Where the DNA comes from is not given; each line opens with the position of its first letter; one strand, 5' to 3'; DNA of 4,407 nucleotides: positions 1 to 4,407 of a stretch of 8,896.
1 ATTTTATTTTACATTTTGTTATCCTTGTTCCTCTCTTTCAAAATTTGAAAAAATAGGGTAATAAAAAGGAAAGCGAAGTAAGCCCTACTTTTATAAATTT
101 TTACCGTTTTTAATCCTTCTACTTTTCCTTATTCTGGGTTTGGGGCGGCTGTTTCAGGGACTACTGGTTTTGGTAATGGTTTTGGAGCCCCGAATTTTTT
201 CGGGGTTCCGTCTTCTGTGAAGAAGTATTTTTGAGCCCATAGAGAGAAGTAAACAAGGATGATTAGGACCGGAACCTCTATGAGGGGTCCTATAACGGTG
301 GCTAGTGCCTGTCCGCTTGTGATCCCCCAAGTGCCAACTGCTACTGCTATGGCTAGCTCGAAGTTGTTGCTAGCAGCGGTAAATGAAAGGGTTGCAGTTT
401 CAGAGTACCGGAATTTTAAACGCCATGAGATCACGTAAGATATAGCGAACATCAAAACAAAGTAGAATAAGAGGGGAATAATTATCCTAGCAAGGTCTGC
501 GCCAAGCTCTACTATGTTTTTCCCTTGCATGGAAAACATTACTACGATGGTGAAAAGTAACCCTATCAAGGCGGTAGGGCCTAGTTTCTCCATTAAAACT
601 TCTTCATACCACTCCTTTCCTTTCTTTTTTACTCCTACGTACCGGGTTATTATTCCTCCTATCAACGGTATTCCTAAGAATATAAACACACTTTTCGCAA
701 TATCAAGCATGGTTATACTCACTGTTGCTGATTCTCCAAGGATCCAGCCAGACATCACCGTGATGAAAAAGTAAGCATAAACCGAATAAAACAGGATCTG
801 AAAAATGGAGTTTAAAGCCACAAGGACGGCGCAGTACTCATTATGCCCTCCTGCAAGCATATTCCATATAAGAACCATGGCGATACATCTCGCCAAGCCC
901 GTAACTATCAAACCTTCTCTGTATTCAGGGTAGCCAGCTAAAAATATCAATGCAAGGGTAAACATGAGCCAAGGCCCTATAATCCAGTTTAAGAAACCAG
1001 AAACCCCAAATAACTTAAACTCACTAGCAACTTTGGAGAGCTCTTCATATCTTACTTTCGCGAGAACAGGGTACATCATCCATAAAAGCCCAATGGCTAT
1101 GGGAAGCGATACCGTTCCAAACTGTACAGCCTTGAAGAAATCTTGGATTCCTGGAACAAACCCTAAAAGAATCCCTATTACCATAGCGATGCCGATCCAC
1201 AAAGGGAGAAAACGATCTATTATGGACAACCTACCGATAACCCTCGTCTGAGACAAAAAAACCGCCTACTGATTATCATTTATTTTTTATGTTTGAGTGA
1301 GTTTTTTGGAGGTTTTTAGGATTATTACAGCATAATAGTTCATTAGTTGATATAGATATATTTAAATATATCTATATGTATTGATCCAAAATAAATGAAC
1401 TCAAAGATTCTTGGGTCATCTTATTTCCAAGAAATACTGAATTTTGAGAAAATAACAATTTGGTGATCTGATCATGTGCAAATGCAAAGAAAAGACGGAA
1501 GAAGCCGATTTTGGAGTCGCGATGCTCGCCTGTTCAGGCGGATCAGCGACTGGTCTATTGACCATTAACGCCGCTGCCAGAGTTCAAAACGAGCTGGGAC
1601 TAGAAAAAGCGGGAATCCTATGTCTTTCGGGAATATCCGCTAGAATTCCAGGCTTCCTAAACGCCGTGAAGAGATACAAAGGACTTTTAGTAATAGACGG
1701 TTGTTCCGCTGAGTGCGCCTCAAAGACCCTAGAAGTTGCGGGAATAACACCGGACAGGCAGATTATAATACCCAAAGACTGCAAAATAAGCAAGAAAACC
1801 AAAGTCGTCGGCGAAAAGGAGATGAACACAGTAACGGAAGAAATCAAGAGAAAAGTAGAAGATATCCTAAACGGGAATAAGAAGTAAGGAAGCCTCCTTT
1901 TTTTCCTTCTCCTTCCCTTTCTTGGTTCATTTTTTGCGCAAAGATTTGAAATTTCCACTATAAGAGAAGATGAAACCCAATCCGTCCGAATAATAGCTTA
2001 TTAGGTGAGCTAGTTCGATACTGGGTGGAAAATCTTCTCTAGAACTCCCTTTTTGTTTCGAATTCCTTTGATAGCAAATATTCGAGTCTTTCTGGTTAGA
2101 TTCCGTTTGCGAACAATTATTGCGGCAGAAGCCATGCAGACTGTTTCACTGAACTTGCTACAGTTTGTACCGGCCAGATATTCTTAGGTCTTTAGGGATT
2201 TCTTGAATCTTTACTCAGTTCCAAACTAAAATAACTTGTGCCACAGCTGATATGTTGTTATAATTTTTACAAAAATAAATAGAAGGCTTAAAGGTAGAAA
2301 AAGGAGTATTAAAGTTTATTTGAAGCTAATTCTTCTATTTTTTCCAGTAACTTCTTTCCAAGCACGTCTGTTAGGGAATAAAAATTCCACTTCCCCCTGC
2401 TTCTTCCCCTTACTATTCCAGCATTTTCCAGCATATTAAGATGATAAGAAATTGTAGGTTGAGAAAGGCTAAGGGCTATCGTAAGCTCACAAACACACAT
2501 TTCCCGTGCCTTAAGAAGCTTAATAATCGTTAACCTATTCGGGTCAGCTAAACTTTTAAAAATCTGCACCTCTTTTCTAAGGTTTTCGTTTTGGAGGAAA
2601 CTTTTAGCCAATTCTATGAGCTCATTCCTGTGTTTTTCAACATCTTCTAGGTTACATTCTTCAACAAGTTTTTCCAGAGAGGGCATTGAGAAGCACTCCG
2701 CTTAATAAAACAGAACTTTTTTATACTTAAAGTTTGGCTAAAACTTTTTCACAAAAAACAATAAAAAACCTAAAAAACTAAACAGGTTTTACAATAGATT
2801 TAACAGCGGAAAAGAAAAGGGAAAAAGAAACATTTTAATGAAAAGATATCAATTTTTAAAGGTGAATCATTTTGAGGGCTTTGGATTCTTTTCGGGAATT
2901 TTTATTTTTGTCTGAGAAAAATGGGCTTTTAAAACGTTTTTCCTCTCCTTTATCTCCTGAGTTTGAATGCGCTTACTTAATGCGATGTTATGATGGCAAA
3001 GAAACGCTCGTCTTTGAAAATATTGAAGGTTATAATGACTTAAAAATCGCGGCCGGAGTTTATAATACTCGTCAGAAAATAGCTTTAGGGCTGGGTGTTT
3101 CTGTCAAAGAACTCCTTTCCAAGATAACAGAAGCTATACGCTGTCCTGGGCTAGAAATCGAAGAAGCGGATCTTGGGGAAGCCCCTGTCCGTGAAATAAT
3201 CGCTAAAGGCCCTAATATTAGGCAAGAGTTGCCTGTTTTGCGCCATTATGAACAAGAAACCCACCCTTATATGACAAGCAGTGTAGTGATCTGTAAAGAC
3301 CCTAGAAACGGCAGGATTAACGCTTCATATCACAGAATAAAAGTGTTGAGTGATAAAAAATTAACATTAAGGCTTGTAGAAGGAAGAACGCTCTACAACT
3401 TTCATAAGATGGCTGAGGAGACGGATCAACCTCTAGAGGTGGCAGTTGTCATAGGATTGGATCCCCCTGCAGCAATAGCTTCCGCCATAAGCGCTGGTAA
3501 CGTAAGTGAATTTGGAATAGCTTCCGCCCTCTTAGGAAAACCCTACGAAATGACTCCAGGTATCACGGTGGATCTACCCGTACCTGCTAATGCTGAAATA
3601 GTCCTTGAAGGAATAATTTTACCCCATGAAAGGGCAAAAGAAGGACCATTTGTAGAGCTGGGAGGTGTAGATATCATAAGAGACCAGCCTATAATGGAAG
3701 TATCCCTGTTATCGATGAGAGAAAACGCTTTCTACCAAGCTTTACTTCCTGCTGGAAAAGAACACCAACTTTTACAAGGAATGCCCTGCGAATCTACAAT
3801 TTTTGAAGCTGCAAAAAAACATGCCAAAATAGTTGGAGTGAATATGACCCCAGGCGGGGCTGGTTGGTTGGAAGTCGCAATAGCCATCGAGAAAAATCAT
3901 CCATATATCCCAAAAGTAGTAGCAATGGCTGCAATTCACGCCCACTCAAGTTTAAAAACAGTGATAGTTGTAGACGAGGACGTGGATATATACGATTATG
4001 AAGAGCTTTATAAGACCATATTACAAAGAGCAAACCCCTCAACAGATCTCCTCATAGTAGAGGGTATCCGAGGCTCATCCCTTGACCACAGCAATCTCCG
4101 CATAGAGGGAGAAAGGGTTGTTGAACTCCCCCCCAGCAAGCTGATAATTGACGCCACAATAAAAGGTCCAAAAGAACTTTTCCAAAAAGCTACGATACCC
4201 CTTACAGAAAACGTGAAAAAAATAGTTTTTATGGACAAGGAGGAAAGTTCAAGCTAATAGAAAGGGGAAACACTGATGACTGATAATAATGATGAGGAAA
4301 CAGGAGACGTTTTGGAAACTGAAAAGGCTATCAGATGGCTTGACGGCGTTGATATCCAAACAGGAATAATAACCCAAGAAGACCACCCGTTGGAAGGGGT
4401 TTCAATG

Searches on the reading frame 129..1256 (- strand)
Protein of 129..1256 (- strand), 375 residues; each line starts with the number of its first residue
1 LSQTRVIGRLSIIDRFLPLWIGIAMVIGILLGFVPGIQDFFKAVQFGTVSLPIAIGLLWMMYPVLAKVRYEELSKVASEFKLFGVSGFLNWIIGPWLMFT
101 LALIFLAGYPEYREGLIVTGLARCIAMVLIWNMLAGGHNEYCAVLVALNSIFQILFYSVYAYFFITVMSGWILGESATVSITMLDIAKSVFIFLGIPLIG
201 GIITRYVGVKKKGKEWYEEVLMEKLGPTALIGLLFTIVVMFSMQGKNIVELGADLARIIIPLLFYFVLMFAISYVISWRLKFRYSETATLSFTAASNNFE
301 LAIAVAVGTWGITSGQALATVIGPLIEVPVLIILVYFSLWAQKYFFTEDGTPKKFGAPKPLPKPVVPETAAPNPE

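Call 4: search_protein_families(library=pfam, proteins=[window:129-1256:-], max_evalue=0.01)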
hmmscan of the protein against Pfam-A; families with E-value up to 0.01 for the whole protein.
window:129-1256:- (375 aa): 2 families
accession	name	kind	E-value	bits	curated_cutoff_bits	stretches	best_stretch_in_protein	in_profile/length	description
PF01758.21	SBF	-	1.8e-52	178.2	24.3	1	54-250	1-190/191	Sodium Bile acid symporter family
PF10823.13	DUF2568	-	0.0053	17.4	24.2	0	300-337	7-44/92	Protein of unknown function (DUF2568)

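Call 5: search_protein_families(library=ncbifam, proteins=[window:129-1256:-], max_evalue=0.01)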
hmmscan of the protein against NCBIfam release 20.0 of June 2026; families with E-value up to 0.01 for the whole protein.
window:129-1256:- (375 aa): 1 family
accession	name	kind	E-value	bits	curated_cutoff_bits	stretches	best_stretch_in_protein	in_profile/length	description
TIGR00832.1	acr3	equivalog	2.3e-125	418.3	282.8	1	10-337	1-326/327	ACR3 family arsenite efflux transporter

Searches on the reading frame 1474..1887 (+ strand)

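Call 4: search_protein_families(library=pfam, proteins=[window:1474-1887:+], max_evalue=0.01)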
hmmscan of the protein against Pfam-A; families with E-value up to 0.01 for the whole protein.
window:1474-1887:+ (137 aa): 1 family
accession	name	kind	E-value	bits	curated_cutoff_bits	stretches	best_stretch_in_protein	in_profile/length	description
PF08859.16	DGC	-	3.9e-22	78.8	27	1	17-123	2-105/106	DGC domain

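Call 5: search_protein_families(library=ncbifam, proteins=[window:1474-1887:+], max_evalue=0.01)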
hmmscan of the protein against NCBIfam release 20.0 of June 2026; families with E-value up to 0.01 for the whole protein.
window:1474-1887:+ (137 aa): 0 families

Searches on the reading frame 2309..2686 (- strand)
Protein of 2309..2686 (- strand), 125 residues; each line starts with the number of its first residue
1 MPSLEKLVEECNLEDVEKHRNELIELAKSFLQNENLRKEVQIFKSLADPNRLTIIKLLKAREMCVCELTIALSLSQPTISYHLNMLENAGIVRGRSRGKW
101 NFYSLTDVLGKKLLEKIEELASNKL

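Call 4: search_protein_families(library=pfam, proteins=[window:2309-2686:-], max_evalue=0.01)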
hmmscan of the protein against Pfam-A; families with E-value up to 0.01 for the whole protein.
window:2309-2686:- (125 aa): 5 families
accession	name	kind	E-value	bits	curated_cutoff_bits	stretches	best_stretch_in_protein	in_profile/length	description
PF01022.26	HTH_5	-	6.9e-18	64.7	22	1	48-93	1-46/47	Bacterial regulatory protein, arsR family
PF12840.13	HTH_20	-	1.4e-08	35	27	1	46-94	1-50/51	Helix-turn-helix domain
PF13412.12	HTH_24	-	0.00016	21.6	21.9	1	67-93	22-48/48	Winged helix-turn-helix DNA-binding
PF25213.1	HVO_A0261_N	-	0.002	18.4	35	1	49-121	11-78/86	HVO_A0261 N-terminal domain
PF14947.12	HTH_45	-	0.0073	16.7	25.5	0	54-121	11-73/77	Winged helix-turn-helix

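Call 5: search_protein_families(library=ncbifam, proteins=[window:2309-2686:-], max_evalue=0.01)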
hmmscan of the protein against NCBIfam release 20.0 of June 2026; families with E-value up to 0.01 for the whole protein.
window:2309-2686:- (125 aa): 13 families
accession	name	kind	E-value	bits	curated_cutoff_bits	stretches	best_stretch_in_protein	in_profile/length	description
NF033788.1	HTH_metalloreg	subfamily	1.3e-26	92.2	55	1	40-107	2-70/77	metalloregulator ArsR/SmtB family transcription factor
NF007528.0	PRK10141.1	subfamily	8.1e-20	70.8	97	1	38-107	5-75/117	metalloregulator ArsR/SmtB family transcription factor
NF033789.1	repress_SdpR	subfamily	3e-16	59.1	100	1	42-107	1-66/79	autorepressor SdpR family transcription factor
NF045707.1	Dbac_1936_reg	equivalog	2.8e-14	52.9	115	1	34-123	2-91/99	ArsR/SmtB-type metalloregulator TsoR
NF040642.1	sulf_sens_BigR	equivalog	1.1e-13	51.1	155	1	41-117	12-88/95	sulfite-sensing transcriptional repressor BigR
NF041413.1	ArsR_Rv2640c_fam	equivalog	2.4e-11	44.1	155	1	43-104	36-100/118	Rv2640c family ArsR-like transcriptional regulator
NF047906.1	CdPbTransRegCmtR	equivalog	2.6e-08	33.7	150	1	42-116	14-88/104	Cd(II)/Pb(II)-sensing metalloregulatory transcriptional regulator CmtR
NF053755.1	MsvR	equivalog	1.3e-06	28.3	220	1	43-96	7-60/236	transcriptional factor MsvR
NF052532.1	TransRegPagRBaca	equivalog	1.6e-06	28.1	170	1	31-108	9-86/99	transcriptional repressor PagR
TIGR01884.1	cas_HTH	subfamily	2.8e-05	23.6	60.2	1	18-107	112-200/202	CRISPR-associated CARF protein Csa3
NF053602.1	Phr_regulator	exception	0.00019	21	320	1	46-96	9-59/191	heat shock transcription regulator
NF040939.2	trans_reg_lrs14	equivalog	0.002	18.1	90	1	35-93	8-67/103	Lrs14 family HTH-type transcriptional regulator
NF053756.1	MreA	equivalog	0.0078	16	100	0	52-97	21-66/110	MreA family transcriptional regulator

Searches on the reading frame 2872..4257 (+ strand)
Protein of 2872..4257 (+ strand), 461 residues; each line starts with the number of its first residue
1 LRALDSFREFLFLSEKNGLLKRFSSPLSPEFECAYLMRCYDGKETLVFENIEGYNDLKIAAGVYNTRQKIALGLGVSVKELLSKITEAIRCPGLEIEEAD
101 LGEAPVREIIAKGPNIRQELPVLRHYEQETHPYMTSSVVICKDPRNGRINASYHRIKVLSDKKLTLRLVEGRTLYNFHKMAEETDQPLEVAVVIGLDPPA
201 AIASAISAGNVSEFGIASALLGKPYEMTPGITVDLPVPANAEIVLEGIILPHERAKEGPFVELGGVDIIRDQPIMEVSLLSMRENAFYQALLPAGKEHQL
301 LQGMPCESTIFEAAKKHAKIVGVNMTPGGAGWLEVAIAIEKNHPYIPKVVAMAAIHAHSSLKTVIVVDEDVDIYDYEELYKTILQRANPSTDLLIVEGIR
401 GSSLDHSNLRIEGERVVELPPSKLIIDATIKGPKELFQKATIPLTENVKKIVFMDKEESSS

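Call 4: search_protein_families(library=pfam, proteins=[window:2872-4257:+], max_evalue=0.01)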
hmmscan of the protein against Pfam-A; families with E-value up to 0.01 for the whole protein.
window:2872-4257:+ (461 aa): 3 families
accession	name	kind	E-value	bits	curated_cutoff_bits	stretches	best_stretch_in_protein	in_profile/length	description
PF01977.22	UbiD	-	1.5e-50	171.7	23.3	1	103-294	7-204/206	3-octaprenyl-4-hydroxybenzoate carboxy-lyase Rift-related domain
PF20696.2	UbiD_C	-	5e-26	91.6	24.2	1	301-428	3-127/127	3-octaprenyl-4-hydroxybenzoate carboxy-lyase C-terminal domain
PF20695.2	UbiD_N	-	1.4e-13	51.2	24.3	1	14-89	4-78/78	3-octaprenyl-4-hydroxybenzoate carboxy-lyase N-terminal domain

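Call 5: search_protein_families(library=ncbifam, proteins=[window:2872-4257:+], max_evalue=0.01)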
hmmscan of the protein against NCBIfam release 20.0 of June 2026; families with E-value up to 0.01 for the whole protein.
window:2872-4257:+ (461 aa): 7 families
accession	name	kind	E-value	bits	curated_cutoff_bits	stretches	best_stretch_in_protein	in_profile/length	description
TIGR00148.1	TIGR00148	subfamily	6.9e-90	301.8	244.85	1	7-429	1-436/438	UbiD family decarboxylase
NF041204.1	VdcC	exception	5.2e-63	213.1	650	1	5-448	2-455/467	non-oxidative hydroxyarylic acid decarboxylases subunit C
TIGR03701.1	mena_SCO4490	equivalog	9.6e-49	166.3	495.9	1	10-408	2-425/433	menaquinone biosynthesis decarboxylase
NF008175.0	PRK10922.1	equivalog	3.8e-38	131.3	788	2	96-446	120-473/497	4-hydroxy-3-polyprenylbenzoate decarboxylase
TIGR02724.1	phenyl_P_beta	equivalog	5.7e-28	97.5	468.95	1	20-439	16-448/472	phenylphosphate carboxylase subunit beta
TIGR02723.1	phenyl_P_alpha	equivalog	1.3e-21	76.8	564.6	1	39-404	44-421/485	phenylphosphate carboxylase subunit alpha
NF041219.1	BagN_FevL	exception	4e-18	65.2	1000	1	5-288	18-320/502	bagremycin/ferroverdin biosynthesis UbiD family decarboxylase BagN/FevL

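Call 58: search_solved_structures(query=window:2872-4257:+, max_evalue=1e-10)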
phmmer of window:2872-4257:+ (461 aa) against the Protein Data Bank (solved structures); distinct sequences matched with E-value up to 1e-10: 35.
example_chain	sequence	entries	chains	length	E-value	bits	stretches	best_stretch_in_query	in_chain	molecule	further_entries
6h6x_B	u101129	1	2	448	5.5e-68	233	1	6-450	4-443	3-polyprenyl-4-hydroxybenzoate decarboxylase and related decarboxylases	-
6h6v_A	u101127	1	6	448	1.8e-66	228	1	6-450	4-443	3-polyprenyl-4-hydroxybenzoate decarboxylase and related decarboxylases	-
5o3m_A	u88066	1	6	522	5.4e-41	144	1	45-408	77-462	Protocatechuate decarboxylase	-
5ny5_A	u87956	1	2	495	2.6e-39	138.5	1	45-408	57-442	3,4-dihydroxybenzoate decarboxylase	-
5o3n_A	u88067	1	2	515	2.9e-39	138.3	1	45-408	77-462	3,4-dihydroxybenzoate decarboxylase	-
2idb_A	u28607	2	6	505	1.2e-33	119.8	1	101-443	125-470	3-octaprenyl-4-hydroxybenzoate carboxy-lyase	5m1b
5m1c_A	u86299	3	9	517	1.4e-33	119.7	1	101-443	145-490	3-octaprenyl-4-hydroxybenzoate carboxy-lyase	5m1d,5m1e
7p9q_A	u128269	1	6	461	8.2e-32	113.8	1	17-407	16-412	AnInD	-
7ae4_A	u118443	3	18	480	8.6e-26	93.9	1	6-435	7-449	Phenolic acid decarboxylase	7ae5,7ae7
6da6_A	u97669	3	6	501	1.2e-21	80.3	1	1-399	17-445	UbiD-like decarboxylase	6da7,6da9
7pda_A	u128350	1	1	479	1.2e-20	77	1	44-395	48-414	UbiD family decarboxylase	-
7nf0_A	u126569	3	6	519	3.1e-18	69.1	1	6-403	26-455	Ferulic acid decarboxylase 1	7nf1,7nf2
7ney_A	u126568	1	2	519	1.3e-17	67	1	6-404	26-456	Ferulic acid decarboxylase 1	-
8oz5_A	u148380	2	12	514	4.7e-16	61.9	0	16-257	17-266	Phthaloyl-CoA decarboxylase (Pcd)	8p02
8pmk_A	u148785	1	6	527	5.1e-16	61.7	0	16-257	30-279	Phthaloyl-CoA decarboxylase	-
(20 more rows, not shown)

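Call 60: find_homologous_proteins(query=window:2872-4257:+)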
Query window:2872-4257:+ (461 aa): 1556 proteins with E <= 0.001 among 8000 candidates; the best 120 are listed. Only proteins of 253 to 807 residues were searched: fused or split forms outside these lengths cannot appear, so this answer is no evidence that the protein stands alone or is whole; find_related_loci, which searches DNA, has no such limit.
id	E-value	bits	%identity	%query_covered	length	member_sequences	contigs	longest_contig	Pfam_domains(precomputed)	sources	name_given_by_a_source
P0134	0.0e+0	1013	99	100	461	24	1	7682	PF20696.3,PF01977.23,PF20695.3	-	-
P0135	3.4e-263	891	88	99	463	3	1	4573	PF20696.3,PF01977.23,PF20695.3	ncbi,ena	-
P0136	3.0e-109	384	45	96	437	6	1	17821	PF20696.3,PF01977.23,PF20695.3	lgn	-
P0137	5.3e-108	380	43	95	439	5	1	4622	PF20696.3,PF01977.23,PF20695.3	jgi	-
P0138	1.2e-107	379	45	97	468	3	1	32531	PF20696.3,PF01977.23,PF20695.3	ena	-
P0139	7.2e-107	376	43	95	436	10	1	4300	PF20696.3,PF01977.23,PF20695.3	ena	-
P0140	1.3e-106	375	43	96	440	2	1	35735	PF20696.3,PF01977.23,PF20695.3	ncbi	-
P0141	3.2e-106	374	43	95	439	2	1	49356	PF20696.3,PF01977.23,PF20695.3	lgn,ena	-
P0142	6.9e-106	373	42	95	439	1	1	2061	PF20696.3,PF01977.23,PF20695.3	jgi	-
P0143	5.0e-105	370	44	95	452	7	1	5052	PF20696.3,PF01977.23,PF20695.3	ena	-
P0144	1.7e-104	368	42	95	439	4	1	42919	PF20696.3,PF01977.23,PF20695.3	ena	-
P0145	3.8e-104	367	45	95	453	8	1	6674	PF20696.3,PF01977.23,PF20695.3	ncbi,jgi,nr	ncbi:MAG: hypothetical protein DRN90_01765 [Thermoproteota archaeon]|nr:MAG: hypothetical protein DR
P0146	8.1e-104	366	43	95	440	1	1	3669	PF20696.3,PF01977.23,PF20695.3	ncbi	-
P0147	2.0e-103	365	42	96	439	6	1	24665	PF20696.3,PF01977.23,PF20695.3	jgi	-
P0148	2.5e-103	364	42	95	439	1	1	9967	PF20696.3,PF01977.23,PF20695.3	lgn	-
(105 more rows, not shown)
